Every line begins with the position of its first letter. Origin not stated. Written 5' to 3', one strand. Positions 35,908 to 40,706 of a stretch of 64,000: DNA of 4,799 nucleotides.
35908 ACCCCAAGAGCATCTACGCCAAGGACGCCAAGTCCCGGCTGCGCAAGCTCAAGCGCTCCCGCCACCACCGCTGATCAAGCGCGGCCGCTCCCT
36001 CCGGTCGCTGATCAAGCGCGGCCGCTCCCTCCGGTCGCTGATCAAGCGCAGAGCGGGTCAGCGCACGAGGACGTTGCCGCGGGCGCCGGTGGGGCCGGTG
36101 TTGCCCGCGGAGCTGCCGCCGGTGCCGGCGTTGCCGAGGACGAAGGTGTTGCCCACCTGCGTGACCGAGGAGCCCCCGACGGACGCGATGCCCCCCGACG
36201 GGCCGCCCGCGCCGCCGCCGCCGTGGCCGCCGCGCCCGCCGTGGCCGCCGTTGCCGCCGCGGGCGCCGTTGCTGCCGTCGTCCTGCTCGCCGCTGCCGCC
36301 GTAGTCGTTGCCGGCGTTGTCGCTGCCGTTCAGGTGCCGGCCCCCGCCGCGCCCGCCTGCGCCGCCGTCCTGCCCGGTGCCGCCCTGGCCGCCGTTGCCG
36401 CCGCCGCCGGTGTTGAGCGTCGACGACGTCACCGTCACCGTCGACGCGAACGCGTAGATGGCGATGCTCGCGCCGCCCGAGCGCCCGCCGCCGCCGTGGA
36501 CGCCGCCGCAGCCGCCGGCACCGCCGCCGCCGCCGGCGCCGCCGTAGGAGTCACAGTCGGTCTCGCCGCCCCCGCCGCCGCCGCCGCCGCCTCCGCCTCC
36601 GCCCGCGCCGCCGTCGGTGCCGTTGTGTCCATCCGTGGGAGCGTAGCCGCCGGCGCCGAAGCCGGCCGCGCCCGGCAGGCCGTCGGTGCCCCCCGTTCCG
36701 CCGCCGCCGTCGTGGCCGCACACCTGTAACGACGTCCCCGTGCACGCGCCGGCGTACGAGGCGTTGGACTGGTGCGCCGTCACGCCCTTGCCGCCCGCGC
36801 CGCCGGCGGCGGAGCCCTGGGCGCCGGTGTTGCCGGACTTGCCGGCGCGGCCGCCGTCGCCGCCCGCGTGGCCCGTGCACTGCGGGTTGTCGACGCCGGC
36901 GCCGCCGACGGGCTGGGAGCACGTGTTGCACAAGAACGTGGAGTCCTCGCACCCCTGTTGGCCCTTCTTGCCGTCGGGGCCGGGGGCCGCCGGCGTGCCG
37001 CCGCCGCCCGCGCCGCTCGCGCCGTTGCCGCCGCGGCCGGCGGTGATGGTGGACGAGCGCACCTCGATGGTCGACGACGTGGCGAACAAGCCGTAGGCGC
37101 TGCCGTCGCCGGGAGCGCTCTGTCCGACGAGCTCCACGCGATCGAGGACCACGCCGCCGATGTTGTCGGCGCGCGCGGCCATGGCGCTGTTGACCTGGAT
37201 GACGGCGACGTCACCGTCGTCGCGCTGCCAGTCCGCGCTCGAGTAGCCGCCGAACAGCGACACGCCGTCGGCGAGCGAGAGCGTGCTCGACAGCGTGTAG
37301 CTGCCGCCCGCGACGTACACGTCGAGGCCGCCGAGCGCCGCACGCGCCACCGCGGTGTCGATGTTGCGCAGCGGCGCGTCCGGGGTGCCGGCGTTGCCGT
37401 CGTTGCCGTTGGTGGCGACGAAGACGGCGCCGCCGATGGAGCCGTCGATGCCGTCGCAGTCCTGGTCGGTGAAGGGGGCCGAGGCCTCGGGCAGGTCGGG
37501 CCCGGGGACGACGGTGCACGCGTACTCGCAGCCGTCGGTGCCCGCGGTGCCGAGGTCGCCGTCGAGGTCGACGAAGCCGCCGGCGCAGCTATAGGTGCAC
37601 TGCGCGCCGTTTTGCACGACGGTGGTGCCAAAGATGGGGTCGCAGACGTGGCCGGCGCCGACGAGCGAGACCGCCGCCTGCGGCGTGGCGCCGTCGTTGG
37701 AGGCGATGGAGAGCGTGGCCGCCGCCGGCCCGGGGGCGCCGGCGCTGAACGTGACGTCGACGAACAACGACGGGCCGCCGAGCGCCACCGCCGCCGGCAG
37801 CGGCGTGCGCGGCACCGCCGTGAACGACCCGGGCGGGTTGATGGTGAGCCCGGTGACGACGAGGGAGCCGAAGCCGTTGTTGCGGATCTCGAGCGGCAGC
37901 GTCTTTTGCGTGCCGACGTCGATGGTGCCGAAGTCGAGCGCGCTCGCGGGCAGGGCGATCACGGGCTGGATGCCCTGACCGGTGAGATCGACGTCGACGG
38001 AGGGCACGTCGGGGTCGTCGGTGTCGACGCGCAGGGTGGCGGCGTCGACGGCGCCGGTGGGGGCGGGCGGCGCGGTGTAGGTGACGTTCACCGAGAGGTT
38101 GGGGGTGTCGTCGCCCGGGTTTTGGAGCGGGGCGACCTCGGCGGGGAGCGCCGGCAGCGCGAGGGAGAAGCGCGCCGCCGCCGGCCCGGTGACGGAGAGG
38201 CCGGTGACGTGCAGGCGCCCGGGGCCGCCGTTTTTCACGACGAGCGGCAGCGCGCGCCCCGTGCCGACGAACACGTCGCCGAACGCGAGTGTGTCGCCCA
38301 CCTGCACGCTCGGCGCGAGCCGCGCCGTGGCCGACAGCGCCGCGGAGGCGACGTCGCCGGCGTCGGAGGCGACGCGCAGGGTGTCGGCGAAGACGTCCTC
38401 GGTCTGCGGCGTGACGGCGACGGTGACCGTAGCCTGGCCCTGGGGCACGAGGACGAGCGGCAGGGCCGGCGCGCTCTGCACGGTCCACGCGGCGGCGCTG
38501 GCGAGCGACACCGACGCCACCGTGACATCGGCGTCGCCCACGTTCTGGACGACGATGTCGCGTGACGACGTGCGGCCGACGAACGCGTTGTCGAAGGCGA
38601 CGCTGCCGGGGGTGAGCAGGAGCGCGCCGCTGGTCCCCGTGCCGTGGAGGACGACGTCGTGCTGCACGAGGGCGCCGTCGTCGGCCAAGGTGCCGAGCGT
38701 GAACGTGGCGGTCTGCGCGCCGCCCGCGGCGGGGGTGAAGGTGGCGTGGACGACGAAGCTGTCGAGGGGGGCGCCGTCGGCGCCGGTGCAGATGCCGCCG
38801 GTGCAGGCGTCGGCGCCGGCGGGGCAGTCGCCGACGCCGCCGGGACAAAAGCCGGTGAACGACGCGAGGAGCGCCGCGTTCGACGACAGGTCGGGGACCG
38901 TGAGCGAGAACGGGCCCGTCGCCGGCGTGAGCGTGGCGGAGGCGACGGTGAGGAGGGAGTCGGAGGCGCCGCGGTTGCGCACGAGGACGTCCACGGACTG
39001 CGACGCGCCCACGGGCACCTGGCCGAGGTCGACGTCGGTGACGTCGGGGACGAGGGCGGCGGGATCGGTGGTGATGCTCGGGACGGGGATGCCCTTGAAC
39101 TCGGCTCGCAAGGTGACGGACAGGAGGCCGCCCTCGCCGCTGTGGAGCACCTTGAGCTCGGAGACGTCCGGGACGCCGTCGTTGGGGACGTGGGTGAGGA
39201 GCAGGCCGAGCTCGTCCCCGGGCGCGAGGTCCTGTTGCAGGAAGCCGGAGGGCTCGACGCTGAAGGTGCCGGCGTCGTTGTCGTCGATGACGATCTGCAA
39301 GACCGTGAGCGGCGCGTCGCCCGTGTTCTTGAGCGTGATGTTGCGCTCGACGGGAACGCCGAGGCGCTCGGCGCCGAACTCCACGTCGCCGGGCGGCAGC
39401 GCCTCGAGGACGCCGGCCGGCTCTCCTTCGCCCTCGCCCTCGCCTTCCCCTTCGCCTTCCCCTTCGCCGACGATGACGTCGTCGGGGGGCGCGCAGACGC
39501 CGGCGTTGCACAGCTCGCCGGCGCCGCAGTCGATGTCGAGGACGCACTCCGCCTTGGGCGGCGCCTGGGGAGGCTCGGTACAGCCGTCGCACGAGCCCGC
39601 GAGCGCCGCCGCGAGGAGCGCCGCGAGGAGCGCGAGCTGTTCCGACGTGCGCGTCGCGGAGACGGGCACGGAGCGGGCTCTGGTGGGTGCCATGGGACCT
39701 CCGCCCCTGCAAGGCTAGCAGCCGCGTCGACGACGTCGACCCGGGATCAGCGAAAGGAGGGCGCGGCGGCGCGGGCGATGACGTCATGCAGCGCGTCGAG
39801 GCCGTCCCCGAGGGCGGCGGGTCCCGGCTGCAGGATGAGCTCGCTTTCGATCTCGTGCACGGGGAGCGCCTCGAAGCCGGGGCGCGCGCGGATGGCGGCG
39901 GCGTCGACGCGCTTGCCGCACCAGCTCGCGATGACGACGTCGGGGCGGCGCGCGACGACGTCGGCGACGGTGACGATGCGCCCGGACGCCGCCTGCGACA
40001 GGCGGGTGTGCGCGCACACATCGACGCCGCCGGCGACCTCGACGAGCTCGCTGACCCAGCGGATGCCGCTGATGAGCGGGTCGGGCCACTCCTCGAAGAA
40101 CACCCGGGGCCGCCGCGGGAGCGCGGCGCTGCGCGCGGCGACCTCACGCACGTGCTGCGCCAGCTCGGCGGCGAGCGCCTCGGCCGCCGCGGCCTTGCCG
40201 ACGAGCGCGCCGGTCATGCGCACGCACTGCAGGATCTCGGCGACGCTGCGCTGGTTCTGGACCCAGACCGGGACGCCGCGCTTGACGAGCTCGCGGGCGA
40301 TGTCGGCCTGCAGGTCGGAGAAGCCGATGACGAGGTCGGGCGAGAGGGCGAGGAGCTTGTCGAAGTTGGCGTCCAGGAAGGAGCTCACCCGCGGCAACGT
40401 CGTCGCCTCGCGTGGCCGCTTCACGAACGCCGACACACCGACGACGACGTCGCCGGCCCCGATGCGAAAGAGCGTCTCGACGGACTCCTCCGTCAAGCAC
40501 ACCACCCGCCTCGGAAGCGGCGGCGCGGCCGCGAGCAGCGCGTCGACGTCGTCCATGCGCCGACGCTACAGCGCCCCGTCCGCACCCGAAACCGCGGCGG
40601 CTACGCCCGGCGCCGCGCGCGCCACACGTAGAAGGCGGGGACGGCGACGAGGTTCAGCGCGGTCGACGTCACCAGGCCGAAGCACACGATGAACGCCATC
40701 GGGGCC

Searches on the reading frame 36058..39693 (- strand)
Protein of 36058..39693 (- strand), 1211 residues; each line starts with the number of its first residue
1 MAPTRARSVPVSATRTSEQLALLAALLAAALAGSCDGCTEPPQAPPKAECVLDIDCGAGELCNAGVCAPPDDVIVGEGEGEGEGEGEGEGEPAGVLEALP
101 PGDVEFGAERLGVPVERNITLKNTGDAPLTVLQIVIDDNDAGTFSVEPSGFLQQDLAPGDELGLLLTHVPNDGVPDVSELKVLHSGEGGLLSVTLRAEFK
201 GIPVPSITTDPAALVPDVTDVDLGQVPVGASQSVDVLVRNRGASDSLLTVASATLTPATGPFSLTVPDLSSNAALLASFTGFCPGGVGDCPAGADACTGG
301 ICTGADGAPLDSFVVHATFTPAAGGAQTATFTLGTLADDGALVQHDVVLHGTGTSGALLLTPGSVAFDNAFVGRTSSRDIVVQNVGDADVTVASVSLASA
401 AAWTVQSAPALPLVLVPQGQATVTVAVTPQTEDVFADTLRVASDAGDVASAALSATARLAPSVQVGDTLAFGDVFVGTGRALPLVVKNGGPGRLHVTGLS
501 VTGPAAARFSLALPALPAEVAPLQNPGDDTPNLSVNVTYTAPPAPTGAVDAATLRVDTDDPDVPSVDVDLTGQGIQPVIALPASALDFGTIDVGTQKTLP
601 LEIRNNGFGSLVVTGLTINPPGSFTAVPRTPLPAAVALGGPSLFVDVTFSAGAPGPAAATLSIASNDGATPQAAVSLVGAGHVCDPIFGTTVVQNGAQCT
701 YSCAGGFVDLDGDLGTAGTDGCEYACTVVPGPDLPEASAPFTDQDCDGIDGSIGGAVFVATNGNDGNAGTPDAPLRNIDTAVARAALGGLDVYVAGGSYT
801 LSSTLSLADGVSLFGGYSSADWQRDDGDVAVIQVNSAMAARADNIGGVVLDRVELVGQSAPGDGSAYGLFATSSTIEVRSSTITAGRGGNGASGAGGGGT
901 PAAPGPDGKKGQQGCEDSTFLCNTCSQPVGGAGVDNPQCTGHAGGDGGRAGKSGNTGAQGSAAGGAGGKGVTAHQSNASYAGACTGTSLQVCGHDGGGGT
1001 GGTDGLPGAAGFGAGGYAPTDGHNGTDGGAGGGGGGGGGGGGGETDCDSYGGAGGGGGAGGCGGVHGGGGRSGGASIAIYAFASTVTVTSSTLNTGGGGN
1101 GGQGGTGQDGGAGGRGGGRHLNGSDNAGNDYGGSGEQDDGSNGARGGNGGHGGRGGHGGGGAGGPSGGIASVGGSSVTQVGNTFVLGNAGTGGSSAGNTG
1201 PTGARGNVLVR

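Call 51: search_protein_families(library=pfam, proteins=[window:36058-39693:-], max_evalue=0.001)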
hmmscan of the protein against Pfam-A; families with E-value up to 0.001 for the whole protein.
window:36058-39693:- (1211 aa): 6 families
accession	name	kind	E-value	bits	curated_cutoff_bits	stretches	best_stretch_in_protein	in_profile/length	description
PF15780.11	ASH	-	1.4e-28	99.4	27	2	359-445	4-92/98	Abnormal spindle-like microcephaly-assoc'd, ASPM-SPD-2-Hydin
PF22544.2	HYDIN_VesB_CFA65-like_Ig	-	2e-21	76.5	25.5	1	577-679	1-99/100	HYDIN/CFA65/VesB-like, Ig-like domain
PF22073.2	Cep192_D4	-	1.1e-12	48.5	35.5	0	577-681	2-111/112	Cep192 domain 4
PF12371.14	TMEM131_like_N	-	9.4e-08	32.6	28.8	0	100-163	4-63/84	Transmembrane protein 131-like N-terminal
PF07610.17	DUF1573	-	2.2e-05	24.9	26.1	0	584-671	6-89/98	Protein of unknown function (DUF1573)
PF22064.2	Cep192_D2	-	0.00018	22.3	27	0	584-607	12-35/154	Cep192 domain 2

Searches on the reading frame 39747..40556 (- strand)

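Call 51: search_protein_families(library=pfam, proteins=[window:39747-40556:-], max_evalue=0.001)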
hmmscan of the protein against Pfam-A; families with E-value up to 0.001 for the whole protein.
window:39747-40556:- (269 aa): 1 family
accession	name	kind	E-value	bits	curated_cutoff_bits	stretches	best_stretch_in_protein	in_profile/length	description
PF01497.23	Peripla_BP_2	-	1.8e-30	106.5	27.5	1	18-232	1-221/235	Periplasmic binding protein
